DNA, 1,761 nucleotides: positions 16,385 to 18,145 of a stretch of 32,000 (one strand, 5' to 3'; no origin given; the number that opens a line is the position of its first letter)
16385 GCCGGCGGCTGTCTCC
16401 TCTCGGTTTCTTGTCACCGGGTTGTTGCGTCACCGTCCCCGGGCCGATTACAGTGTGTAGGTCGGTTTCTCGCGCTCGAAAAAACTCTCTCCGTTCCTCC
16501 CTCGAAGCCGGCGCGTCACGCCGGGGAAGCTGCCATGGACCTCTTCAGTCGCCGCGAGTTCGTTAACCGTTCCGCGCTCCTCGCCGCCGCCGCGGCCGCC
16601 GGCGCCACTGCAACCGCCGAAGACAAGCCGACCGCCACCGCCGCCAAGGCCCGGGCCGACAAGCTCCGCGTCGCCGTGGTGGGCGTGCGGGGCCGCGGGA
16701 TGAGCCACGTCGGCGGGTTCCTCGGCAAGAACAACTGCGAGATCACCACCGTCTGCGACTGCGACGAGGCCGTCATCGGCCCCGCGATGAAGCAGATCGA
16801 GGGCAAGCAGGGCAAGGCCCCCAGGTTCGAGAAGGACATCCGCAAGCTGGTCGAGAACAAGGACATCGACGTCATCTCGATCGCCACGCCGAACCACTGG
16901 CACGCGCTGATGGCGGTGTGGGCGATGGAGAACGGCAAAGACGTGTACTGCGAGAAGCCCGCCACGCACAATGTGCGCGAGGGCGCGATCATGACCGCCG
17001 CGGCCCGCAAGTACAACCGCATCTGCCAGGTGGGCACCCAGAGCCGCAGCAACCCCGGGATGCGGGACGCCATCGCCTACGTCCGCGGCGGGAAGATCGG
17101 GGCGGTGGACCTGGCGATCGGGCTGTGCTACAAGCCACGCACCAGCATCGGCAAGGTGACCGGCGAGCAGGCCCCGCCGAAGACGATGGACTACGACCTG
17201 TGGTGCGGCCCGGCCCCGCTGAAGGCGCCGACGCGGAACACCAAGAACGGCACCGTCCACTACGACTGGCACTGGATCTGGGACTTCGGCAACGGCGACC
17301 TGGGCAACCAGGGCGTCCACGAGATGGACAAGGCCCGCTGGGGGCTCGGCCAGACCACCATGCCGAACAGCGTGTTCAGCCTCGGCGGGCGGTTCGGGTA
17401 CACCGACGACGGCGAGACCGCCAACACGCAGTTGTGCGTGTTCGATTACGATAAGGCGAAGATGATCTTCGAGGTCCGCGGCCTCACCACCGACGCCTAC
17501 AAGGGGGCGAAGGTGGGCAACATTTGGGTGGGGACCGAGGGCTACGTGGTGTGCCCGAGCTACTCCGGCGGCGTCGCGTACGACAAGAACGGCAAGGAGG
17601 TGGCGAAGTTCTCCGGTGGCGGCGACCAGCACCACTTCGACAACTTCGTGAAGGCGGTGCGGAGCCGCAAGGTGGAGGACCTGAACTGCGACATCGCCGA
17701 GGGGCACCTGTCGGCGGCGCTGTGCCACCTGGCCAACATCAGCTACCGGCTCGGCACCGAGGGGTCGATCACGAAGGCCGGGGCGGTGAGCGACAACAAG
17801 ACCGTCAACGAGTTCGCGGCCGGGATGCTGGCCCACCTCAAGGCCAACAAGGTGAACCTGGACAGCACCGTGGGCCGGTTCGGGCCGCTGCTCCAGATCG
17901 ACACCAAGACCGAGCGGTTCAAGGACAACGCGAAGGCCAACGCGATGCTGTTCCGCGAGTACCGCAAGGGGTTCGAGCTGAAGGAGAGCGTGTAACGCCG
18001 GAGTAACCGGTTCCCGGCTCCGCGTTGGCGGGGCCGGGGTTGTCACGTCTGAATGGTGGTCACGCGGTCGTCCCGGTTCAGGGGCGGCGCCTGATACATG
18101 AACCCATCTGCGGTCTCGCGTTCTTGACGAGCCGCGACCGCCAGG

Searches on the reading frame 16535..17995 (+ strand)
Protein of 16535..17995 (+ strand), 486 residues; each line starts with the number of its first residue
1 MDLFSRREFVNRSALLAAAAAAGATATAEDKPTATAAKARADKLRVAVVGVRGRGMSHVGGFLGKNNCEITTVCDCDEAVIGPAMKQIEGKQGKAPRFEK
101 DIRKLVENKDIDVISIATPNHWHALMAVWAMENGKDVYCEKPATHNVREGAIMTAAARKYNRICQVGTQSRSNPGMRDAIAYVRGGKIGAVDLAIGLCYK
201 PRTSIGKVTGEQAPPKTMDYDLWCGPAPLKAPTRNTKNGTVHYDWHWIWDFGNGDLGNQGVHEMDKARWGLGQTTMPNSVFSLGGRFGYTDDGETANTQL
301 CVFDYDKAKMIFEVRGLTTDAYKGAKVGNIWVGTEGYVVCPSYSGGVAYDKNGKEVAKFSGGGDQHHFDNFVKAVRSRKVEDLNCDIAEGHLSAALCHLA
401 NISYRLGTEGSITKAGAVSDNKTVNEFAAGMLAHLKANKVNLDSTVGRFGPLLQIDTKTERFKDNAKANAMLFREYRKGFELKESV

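Call 15: search_protein_families(library=pfam, proteins=[window:16535-17995:+], max_evalue=0.001)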
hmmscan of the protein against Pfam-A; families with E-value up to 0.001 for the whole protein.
window:16535-17995:+ (486 aa): 3 families
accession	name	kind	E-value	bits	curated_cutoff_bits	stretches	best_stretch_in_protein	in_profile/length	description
PF01408.29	GFO_IDH_MocA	-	1.9e-16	61.3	24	1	44-167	1-119/120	Oxidoreductase family, NAD-binding Rossmann fold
PF19051.5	GFO_IDH_MocA_C2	-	9.9e-13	48.6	23.3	1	211-409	45-224/254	Oxidoreductase family, C-terminal alpha/beta domain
PF22725.1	GFO_IDH_MocA_C3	-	0.00017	22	27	1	242-322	32-110/124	GFO/IDH/MocA C-terminal domain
